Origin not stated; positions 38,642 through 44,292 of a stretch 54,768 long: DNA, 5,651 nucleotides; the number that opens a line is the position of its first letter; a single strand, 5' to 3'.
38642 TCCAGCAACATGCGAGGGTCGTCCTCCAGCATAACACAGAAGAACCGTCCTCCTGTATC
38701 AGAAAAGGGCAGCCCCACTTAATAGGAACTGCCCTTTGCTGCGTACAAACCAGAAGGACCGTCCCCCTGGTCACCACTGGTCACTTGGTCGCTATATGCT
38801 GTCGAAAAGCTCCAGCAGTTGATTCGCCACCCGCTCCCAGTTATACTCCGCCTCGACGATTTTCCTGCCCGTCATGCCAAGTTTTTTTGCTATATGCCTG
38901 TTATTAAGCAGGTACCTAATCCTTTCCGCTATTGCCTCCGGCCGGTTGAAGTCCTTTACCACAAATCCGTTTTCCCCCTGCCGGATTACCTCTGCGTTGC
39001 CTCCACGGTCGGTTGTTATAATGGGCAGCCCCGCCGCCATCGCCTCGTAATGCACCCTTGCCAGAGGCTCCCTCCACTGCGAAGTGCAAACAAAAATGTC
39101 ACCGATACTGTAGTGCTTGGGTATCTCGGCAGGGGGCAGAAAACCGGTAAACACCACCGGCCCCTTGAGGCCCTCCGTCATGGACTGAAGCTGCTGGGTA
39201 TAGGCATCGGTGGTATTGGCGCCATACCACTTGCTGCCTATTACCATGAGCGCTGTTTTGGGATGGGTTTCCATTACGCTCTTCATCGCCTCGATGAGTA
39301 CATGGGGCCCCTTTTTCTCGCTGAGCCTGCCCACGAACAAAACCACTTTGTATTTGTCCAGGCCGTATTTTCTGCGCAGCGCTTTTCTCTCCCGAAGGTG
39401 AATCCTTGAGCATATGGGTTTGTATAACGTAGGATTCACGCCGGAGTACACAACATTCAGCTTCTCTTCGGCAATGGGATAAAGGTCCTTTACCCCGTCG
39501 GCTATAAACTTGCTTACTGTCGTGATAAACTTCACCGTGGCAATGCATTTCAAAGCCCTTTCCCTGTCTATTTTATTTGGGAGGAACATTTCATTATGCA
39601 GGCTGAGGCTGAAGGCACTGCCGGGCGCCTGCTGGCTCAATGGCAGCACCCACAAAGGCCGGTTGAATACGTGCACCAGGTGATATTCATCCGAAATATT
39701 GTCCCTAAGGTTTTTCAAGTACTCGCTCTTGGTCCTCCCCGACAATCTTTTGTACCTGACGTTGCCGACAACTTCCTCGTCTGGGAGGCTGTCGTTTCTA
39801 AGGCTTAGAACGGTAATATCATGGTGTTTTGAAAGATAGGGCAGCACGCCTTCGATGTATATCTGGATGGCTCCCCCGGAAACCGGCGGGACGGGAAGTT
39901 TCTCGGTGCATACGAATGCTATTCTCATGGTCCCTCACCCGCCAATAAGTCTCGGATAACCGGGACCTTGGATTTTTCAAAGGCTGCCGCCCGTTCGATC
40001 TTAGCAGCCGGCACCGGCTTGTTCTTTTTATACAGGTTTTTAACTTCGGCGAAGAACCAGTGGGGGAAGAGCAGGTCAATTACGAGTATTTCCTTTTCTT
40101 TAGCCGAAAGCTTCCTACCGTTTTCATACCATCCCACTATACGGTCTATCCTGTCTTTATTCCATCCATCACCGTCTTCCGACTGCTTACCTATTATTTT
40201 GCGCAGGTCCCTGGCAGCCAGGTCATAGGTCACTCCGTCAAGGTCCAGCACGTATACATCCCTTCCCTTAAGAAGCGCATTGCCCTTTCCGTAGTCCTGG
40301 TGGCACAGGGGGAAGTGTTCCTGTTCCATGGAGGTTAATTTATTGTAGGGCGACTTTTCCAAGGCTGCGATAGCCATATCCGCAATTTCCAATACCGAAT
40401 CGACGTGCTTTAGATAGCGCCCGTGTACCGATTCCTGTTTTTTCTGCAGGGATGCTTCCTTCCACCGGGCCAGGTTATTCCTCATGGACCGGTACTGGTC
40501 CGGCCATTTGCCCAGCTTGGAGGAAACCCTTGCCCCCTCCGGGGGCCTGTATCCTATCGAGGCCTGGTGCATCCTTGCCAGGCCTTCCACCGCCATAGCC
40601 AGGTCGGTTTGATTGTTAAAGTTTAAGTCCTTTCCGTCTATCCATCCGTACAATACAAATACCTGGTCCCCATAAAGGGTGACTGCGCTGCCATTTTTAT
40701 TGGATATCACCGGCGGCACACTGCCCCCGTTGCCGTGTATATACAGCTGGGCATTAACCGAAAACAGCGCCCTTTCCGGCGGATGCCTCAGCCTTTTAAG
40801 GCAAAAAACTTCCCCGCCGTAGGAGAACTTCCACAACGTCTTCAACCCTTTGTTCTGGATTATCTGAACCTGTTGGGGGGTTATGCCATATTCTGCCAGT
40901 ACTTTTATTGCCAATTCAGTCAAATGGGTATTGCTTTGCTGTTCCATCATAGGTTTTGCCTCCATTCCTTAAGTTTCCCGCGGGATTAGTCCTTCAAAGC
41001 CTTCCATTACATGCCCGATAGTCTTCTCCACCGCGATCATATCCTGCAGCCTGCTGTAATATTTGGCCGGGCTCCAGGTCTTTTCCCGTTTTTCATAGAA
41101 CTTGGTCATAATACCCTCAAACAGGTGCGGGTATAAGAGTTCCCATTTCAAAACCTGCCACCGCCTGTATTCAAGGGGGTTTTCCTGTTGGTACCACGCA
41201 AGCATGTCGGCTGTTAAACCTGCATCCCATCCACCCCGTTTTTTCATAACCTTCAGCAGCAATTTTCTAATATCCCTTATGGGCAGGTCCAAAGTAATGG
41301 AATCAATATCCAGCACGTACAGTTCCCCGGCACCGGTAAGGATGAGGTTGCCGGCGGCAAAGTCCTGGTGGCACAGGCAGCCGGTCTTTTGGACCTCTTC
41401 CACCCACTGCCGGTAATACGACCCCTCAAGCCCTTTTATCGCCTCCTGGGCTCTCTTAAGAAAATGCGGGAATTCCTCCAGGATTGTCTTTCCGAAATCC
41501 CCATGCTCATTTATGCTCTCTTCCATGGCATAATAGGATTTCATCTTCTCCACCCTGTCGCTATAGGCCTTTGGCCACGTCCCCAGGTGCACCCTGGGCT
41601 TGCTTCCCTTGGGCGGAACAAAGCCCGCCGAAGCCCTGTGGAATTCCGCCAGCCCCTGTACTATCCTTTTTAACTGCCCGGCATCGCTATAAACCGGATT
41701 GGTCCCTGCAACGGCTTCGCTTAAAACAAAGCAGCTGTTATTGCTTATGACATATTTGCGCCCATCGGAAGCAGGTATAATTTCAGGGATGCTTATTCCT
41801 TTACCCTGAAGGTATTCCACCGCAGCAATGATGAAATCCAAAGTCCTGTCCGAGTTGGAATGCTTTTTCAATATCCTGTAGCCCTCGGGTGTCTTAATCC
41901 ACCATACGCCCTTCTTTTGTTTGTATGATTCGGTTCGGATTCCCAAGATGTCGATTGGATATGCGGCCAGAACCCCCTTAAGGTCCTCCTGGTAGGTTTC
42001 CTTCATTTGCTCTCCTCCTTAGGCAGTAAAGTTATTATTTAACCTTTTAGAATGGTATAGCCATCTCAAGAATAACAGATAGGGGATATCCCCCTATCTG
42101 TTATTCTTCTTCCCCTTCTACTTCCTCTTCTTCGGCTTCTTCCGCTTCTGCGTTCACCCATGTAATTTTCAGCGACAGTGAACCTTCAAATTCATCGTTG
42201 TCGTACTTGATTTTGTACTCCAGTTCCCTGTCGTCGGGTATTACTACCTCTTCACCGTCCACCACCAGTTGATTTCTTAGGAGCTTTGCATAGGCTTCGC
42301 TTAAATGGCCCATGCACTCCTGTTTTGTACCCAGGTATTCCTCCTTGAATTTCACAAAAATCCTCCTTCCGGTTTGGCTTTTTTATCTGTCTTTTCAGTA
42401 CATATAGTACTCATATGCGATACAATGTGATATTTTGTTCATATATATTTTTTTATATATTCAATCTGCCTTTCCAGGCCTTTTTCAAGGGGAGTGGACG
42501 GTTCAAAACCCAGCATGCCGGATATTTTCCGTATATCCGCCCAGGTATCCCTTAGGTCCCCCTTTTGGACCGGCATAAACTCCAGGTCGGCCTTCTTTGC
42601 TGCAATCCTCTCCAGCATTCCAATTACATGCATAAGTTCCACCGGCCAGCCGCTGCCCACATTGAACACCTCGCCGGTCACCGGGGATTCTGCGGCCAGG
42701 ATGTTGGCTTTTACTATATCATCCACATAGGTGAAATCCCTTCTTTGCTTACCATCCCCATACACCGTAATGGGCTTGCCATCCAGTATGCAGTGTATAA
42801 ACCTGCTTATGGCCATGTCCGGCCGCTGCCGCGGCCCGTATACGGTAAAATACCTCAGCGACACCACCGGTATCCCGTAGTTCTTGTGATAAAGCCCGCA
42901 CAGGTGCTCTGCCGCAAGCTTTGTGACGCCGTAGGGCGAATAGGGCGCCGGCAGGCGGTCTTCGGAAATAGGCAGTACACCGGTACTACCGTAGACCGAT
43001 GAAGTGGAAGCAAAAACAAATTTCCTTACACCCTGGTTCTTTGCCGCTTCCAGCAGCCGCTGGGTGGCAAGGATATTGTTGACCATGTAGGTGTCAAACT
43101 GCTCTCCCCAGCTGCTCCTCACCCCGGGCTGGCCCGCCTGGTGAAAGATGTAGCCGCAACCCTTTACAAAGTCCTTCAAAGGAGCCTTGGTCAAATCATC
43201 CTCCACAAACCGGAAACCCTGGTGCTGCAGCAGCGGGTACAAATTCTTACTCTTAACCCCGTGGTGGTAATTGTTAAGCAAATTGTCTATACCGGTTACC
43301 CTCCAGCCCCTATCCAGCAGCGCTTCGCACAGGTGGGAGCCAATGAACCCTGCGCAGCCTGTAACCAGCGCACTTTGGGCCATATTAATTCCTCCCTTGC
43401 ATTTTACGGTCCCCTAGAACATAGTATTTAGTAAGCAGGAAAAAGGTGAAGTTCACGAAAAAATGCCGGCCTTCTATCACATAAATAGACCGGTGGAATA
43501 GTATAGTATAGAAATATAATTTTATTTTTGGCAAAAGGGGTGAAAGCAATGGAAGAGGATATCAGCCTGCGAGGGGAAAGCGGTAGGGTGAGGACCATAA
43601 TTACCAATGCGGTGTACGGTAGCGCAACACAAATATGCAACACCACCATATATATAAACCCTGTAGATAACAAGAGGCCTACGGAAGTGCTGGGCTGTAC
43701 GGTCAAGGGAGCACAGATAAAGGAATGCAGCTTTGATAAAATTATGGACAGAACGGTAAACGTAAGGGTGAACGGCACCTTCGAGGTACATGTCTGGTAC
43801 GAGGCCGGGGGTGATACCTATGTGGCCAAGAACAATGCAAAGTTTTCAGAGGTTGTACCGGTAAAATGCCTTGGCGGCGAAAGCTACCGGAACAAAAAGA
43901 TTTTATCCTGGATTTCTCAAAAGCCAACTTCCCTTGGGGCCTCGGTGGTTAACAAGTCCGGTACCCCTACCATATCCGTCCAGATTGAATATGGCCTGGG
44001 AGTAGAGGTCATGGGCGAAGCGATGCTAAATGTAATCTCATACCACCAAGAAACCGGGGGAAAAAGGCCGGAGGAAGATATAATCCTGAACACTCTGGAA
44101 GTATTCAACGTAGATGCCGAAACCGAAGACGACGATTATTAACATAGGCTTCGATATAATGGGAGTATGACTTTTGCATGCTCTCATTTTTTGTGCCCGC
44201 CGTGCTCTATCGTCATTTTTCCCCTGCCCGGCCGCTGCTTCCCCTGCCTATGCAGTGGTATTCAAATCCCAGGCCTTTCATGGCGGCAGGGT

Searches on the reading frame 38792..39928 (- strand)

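Call 58: search_protein_families(library=pfam, proteins=[window:38792-39928:-], max_evalue=0.00001)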
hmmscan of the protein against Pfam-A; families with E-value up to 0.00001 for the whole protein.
window:38792-39928:- (378 aa): 5 families
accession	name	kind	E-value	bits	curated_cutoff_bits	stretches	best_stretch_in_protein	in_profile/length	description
PF00534.26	Glycos_transf_1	-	1.9e-43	148.4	26.4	1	181-356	2-171/172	Glycosyl transferases group 1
PF13692.12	Glyco_trans_1_4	-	1e-32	113.8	27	1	194-343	2-142/142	Glycosyl transferases group 1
PF13524.12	Glyco_trans_1_2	-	1.5e-13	51.4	25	1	220-373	10-144/144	Glycosyl transferase-like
PF20706.3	GT4-conflict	-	1.2e-09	38.1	26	1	190-371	194-385/385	Family 4 Glycosyltransferase in conflict systems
PF13439.12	Glyco_transf_4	-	2.1e-08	34.8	28.5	1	23-167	6-169/170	Glycosyltransferase Family 4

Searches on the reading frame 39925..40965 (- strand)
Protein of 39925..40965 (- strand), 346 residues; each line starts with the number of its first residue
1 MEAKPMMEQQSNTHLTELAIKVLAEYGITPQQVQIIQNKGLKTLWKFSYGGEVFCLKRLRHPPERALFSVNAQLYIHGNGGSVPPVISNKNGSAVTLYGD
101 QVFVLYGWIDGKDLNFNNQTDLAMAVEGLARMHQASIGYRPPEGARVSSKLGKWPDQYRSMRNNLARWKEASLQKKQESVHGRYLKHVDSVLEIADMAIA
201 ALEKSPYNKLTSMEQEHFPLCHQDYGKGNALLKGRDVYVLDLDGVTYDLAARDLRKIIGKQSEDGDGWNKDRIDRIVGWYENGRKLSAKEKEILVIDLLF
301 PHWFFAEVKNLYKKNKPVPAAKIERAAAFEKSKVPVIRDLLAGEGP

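Call 58: search_protein_families(library=pfam, proteins=[window:39925-40965:-], max_evalue=0.00001)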
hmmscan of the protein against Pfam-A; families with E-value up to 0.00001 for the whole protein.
window:39925-40965:- (346 aa): 1 family
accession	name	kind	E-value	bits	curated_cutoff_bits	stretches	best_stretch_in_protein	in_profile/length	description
PF01636.29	APH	-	2.1e-11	44.5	23.2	1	53-258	24-210/239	Phosphotransferase enzyme family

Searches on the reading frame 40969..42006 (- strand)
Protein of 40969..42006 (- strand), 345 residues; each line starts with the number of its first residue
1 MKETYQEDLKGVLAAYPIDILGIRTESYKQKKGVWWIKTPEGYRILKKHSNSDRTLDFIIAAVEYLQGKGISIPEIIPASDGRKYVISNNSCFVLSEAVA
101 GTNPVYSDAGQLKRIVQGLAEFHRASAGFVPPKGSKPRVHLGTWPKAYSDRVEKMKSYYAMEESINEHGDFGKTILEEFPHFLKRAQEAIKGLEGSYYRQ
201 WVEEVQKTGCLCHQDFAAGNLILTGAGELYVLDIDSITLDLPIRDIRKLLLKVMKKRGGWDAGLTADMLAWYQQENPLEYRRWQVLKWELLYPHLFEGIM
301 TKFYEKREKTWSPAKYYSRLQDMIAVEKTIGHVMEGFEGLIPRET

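Call 58: search_protein_families(library=pfam, proteins=[window:40969-42006:-], max_evalue=0.00001)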
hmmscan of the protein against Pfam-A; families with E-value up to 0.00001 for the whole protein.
window:40969-42006:- (345 aa): 1 family
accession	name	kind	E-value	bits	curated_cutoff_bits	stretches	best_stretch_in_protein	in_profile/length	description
PF01636.29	APH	-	1.3e-10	41.9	23.2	1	34-273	13-230/239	Phosphotransferase enzyme family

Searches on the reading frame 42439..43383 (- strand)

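Call 58: search_protein_families(library=pfam, proteins=[window:42439-43383:-], max_evalue=0.00001)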
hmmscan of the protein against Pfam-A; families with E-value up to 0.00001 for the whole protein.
window:42439-43383:- (314 aa): 8 families
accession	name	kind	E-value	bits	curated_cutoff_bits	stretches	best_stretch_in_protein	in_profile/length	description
PF01370.27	Epimerase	-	2e-66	224.3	20.9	1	5-243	1-240/240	NAD dependent epimerase/dehydratase family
PF16363.11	GDP_Man_Dehyd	-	1.6e-57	195.9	27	1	6-305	1-331/332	GDP-mannose 4,6 dehydratase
PF01073.25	3Beta_HSD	-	2.9e-20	72.9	22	1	6-232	1-230/280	3-beta hydroxysteroid dehydrogenase/isomerase family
PF02719.21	Polysacc_synt_2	-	1.1e-13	51.4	20.2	1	6-264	2-250/293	Polysaccharide biosynthesis protein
PF07993.18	NAD_binding_4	-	8.8e-12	45.2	20.1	1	69-226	82-257/258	Male sterility protein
PF04321.23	RmlD_sub_bind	-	2.7e-09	37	27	1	6-235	4-201/287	RmlD substrate binding domain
PF13460.12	NAD_binding_10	-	1e-07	32.5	27.2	1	9-148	1-120/184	NAD(P)H-binding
PF05368.20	NmrA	-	2.5e-06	27.7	27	1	4-128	4-108/298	NmrA-like family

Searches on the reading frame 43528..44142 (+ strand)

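Call 74: search_protein_families(library=pfam, proteins=[window:43528-44142:+], max_evalue=0.00001)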
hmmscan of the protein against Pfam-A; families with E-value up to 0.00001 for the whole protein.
window:43528-44142:+ (204 aa): 1 family
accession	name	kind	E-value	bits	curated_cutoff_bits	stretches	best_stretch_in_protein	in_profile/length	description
PF10628.14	CotE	-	4.2e-16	59.4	25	1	21-182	2-156/177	Outer spore coat protein E (CotE)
